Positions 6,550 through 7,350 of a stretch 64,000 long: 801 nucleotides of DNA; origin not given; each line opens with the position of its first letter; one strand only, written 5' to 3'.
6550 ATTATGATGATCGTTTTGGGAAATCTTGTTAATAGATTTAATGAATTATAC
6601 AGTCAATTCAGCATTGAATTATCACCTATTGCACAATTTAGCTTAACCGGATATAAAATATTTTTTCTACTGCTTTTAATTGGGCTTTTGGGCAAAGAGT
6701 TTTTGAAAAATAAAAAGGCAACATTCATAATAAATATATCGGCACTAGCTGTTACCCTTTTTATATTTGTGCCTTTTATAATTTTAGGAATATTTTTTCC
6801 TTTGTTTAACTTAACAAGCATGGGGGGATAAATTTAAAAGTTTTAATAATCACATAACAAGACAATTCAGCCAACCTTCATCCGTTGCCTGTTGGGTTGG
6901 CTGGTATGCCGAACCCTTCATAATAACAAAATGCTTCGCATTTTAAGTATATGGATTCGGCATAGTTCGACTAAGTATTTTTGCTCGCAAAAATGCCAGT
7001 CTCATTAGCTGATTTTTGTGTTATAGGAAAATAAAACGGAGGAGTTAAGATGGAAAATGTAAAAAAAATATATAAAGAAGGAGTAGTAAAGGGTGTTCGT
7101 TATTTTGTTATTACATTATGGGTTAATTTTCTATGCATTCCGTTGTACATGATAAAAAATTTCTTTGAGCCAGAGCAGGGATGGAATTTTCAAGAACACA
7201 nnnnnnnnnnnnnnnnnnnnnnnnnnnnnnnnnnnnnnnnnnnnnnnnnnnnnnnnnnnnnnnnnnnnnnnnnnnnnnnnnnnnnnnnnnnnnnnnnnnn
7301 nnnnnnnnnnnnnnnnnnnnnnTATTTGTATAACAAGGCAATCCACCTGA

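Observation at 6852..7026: Composite 175-nt attC with an internal ~105-nt insert carrying two extra hairpins.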

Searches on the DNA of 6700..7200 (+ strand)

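Call 15: search_rna_families(source=window, start=6700, end=7200, threshold=evalue, max_evalue=10, show_alignments=3)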
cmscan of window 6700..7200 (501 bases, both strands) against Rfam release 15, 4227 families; matches with E-value up to 10: 4.
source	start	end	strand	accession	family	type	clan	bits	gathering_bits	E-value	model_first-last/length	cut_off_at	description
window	6815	6891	+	RF00326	snoZ155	Gene; snRNA; snoRNA; CD-box;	-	18.7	43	4.7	1-81/81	no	Small nucleolar RNA Z155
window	6752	6770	-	RF02929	algC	Cis-reg;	-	17.1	33.8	1.1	1-52/52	no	algC RNA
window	6794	6881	-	RF01694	Bacteroides-1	Gene; sRNA;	-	16.5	43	4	1-82/82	no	Bacteroides-1 RNA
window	7141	7200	+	RF00690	MIR408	Gene; miRNA;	-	11.6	64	9.4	1-61/126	3'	MIR408 microRNA precursor family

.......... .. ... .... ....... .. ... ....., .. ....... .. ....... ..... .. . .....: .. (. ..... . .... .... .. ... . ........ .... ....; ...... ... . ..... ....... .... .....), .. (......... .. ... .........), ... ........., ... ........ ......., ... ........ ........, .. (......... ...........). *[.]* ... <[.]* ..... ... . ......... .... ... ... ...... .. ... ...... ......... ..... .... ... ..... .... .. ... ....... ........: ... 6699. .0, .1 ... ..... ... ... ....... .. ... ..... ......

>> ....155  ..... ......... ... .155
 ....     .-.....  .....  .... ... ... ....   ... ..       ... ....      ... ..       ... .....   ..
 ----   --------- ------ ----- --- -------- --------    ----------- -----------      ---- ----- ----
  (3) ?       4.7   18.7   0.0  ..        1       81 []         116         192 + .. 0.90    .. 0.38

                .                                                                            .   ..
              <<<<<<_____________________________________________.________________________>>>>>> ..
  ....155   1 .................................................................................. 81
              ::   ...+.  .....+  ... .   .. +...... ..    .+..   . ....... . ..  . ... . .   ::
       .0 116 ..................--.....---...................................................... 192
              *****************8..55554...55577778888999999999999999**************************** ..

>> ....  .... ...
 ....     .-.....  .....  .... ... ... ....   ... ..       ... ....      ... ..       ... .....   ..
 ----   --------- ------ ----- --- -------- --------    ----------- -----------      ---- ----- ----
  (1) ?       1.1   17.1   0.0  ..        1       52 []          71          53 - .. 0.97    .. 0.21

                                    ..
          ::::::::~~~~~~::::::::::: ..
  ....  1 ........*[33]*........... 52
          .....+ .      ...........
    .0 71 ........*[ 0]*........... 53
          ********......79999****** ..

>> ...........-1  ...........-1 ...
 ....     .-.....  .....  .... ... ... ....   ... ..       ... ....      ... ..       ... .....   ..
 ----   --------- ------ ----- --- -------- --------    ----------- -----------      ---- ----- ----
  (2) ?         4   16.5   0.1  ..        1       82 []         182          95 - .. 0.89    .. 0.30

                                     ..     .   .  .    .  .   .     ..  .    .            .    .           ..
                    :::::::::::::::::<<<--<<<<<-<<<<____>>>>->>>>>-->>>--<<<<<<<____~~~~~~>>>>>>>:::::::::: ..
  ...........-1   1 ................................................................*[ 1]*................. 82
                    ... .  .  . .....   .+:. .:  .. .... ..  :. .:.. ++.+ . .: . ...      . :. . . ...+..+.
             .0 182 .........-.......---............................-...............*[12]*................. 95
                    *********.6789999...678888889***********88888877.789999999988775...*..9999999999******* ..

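Call 28: search_dna_similar(query=window:6895-7015:+, collection=plasmids, mode=distant, max_evalue=1)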
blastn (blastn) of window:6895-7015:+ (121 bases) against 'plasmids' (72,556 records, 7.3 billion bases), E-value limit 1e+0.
No match.

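Call 29: search_dna_similar(query=window:6895-7015:+, collection=phages, mode=distant, max_evalue=1)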
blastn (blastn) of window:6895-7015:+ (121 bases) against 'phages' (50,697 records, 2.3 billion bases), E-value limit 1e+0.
Records with a match: 1; places in all: 1; records where one place covers at least 80% of the query: 0.
Best place of each record, by identity: 90-95% 1.
By first word of the organism name: Rhizobium 1.
By host as written in the record: Agrobacterium radiobacter M13 (synonym: Rhizobium radiobacter) 1.
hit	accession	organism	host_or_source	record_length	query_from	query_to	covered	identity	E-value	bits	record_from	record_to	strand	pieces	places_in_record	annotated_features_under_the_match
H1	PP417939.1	Rhizobium phage IC12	Agrobacterium radiobacter M13 (synonym: ...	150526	51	76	21%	92.3%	3e-1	39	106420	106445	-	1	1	hypothetical protein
